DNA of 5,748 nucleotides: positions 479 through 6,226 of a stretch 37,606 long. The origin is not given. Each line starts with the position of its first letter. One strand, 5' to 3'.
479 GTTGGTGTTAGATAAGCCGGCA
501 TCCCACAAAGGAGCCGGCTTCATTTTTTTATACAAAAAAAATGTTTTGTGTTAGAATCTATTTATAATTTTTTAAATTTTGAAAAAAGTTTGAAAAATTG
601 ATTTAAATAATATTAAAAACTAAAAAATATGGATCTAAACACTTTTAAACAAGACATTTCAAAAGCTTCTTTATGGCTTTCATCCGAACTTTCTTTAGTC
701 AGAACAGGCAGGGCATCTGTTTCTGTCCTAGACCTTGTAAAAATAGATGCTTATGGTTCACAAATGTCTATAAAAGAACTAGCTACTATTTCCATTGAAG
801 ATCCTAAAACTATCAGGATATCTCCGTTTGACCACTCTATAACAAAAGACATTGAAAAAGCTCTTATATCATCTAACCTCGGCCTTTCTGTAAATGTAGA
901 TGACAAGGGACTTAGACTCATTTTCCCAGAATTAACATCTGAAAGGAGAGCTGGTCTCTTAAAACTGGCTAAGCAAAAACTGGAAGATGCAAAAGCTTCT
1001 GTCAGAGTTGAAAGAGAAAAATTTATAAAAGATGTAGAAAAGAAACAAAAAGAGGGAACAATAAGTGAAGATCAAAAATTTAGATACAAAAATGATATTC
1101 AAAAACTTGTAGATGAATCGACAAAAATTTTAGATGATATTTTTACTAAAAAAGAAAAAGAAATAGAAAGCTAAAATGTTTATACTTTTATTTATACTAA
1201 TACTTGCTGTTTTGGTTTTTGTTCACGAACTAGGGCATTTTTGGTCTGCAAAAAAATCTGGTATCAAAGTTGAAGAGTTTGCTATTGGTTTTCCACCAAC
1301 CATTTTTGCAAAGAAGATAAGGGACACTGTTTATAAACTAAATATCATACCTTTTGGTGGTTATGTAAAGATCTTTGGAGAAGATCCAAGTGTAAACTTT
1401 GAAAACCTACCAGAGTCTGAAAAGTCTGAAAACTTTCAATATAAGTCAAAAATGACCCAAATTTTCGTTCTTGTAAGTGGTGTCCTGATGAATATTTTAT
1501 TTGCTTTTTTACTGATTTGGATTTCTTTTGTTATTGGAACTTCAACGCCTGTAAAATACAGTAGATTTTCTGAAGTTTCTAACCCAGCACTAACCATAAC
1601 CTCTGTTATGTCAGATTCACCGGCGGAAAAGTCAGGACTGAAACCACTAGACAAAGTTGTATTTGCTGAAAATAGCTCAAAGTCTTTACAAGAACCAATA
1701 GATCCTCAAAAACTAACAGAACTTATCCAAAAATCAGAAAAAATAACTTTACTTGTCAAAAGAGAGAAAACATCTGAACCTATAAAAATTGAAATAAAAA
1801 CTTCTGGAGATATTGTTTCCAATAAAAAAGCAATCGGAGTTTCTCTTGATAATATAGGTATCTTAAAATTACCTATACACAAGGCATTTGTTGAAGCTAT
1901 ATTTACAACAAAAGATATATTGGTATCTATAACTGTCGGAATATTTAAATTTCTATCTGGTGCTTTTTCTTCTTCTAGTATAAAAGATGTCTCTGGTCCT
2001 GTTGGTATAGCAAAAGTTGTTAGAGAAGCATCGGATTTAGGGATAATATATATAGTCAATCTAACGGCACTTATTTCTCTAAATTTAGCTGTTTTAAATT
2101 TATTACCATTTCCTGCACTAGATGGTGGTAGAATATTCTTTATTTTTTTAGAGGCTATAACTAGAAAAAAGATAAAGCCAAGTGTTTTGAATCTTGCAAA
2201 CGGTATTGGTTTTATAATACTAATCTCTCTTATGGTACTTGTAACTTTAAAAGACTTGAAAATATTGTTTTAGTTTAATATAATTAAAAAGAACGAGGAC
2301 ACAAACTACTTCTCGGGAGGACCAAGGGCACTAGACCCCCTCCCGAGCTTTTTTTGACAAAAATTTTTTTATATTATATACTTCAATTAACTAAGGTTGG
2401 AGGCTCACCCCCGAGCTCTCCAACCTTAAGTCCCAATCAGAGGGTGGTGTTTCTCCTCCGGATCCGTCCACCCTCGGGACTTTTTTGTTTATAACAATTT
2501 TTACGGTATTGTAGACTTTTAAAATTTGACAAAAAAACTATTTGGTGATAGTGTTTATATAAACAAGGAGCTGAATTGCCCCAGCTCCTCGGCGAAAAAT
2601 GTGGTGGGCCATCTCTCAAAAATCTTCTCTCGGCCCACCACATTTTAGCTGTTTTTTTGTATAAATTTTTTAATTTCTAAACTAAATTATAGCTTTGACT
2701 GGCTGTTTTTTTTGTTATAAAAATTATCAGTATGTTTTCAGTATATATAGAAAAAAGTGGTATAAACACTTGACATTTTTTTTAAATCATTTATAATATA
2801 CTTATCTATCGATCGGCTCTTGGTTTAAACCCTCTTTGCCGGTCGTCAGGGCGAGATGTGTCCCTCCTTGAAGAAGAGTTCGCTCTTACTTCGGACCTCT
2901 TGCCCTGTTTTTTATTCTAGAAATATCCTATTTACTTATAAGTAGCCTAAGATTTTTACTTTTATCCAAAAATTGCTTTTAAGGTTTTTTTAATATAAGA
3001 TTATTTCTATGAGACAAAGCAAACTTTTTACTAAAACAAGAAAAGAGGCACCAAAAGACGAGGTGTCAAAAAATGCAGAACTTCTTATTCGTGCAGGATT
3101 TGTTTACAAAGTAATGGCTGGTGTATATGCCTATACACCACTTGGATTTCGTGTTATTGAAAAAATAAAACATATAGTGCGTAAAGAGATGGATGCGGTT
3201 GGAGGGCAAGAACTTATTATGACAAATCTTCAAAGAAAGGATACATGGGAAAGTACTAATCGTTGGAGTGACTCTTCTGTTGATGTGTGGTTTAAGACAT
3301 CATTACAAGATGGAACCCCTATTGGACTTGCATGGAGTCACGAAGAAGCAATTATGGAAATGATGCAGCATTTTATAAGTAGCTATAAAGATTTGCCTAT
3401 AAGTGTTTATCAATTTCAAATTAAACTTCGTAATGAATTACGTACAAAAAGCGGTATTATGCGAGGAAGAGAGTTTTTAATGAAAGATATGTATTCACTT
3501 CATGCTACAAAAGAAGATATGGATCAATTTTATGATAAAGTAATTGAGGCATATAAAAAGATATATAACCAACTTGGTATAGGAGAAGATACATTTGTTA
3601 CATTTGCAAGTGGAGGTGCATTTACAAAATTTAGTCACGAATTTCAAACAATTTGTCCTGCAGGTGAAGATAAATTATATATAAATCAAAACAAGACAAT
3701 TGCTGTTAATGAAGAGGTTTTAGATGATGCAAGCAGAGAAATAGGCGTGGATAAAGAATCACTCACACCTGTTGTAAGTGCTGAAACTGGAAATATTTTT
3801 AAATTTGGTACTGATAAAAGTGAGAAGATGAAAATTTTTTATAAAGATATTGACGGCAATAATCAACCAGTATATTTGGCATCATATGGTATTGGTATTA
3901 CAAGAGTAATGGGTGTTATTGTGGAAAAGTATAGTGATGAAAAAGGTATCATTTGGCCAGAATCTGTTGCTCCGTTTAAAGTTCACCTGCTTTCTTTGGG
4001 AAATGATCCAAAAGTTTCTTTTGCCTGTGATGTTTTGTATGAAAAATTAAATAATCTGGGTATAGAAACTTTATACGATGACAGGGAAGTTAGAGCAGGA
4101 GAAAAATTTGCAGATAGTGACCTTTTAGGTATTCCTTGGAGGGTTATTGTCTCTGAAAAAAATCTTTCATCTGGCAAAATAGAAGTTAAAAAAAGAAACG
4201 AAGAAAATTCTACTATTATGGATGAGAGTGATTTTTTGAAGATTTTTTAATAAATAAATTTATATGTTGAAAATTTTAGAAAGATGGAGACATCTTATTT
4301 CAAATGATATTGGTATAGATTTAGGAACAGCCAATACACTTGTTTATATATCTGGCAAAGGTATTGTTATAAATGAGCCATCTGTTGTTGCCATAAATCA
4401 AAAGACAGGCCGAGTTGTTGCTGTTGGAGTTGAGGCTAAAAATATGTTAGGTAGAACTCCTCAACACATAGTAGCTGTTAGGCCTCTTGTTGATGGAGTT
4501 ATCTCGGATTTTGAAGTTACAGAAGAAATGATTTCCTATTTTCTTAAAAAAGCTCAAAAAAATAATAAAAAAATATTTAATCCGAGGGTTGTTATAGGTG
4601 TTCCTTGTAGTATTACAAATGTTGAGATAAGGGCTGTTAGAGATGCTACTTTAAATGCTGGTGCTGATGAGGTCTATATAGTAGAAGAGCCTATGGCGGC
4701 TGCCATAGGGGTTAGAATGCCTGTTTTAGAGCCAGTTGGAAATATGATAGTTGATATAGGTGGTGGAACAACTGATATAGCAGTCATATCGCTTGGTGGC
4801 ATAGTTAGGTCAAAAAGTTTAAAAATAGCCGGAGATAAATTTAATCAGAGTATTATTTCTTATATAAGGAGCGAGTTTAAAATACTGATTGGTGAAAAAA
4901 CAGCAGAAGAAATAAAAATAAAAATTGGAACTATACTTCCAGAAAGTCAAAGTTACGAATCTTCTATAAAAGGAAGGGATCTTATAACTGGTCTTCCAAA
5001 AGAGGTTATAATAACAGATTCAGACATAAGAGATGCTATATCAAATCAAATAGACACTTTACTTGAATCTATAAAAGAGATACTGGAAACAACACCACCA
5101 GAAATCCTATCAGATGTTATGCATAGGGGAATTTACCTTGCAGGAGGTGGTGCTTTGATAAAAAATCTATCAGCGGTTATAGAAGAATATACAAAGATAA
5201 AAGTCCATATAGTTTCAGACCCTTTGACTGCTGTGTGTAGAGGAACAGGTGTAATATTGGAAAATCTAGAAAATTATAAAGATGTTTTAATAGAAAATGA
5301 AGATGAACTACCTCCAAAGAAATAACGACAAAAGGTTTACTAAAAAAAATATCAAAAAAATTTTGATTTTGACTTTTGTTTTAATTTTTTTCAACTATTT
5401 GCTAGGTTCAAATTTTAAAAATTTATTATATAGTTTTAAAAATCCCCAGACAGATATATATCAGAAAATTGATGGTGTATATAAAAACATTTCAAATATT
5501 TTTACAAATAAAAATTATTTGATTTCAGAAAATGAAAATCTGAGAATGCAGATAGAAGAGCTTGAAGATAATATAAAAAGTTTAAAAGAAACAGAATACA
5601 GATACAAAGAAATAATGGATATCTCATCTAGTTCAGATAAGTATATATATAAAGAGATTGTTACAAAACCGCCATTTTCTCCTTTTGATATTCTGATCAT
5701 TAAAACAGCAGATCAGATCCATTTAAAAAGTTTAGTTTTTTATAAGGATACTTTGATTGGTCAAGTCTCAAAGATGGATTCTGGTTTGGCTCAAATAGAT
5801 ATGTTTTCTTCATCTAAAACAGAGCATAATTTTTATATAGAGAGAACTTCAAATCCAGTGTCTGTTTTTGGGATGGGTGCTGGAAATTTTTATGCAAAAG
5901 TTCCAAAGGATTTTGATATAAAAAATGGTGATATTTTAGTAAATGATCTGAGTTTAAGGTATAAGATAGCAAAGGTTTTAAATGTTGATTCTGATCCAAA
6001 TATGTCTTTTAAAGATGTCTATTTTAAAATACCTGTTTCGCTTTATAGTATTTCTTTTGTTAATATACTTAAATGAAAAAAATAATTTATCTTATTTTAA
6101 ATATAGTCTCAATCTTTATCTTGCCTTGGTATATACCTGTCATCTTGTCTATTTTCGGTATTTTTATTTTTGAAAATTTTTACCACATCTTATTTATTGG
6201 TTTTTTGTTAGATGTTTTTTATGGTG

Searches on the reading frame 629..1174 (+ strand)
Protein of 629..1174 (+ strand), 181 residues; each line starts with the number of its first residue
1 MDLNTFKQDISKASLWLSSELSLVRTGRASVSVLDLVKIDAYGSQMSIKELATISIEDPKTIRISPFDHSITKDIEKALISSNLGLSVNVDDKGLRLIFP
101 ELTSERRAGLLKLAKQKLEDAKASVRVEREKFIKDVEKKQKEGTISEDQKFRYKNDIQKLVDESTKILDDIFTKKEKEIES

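Call 6: search_protein_families(library=pfam, max_evalue=0.001, proteins=[window:629-1174:+])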
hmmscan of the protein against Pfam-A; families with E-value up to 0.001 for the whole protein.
window:629-1174:+ (181 aa): 1 family
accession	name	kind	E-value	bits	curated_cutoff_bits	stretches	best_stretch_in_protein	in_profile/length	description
PF01765.24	RRF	-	7.8e-50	169.4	29.7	1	18-179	2-163/164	Ribosome recycling factor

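Call 62: find_encoding_contigs(protein=window:629-1174:+, flank=10000, max_places=4)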
Protein window:629-1174:+ (181 aa): 2 contigs read that carry it; 1 place shown.
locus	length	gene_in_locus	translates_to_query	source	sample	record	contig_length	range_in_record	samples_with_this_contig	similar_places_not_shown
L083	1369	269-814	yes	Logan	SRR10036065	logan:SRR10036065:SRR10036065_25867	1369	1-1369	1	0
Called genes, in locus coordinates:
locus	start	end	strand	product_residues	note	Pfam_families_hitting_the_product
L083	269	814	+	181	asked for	PF01765:RRF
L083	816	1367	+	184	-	?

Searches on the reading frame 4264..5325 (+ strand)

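Call 6: search_protein_families(library=pfam, max_evalue=0.001, proteins=[window:4264-5325:+])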
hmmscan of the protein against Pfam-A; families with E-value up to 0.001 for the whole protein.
window:4264-5325:+ (353 aa): 6 families
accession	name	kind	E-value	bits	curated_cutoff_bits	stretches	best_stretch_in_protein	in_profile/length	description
PF06723.19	MreB_Mbl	-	4.9e-138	459.9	27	1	13-338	1-325/327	MreB/Mbl protein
PF00012.26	HSP70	-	2.5e-13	49.5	20.6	1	88-208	112-241/599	Hsp70 protein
PF14450.12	FtsA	-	2.1e-11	44.7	31.8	1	162-319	2-112/127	Cell division protein FtsA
PF11104.14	PilM_2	-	1.1e-06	28.2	27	0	290-336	278-323/340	Type IV pilus assembly protein PilM;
PF00022.25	Actin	-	1.1e-05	24.7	27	1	39-212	31-203/410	Actin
PF06277.17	EutA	-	9.6e-05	21.9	27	1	163-215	148-204/475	Ethanolamine utilisation protein EutA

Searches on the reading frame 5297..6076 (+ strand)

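Call 6: search_protein_families(library=pfam, max_evalue=0.001, proteins=[window:5297-6076:+])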
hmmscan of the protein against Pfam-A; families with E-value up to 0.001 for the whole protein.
window:5297-6076:+ (259 aa): 1 family
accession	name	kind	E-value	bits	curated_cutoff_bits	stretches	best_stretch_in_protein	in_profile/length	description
PF04085.20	MreC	-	4.4e-09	36.7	28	1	137-258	19-146/147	Rod shape-determining protein MreC, barrel core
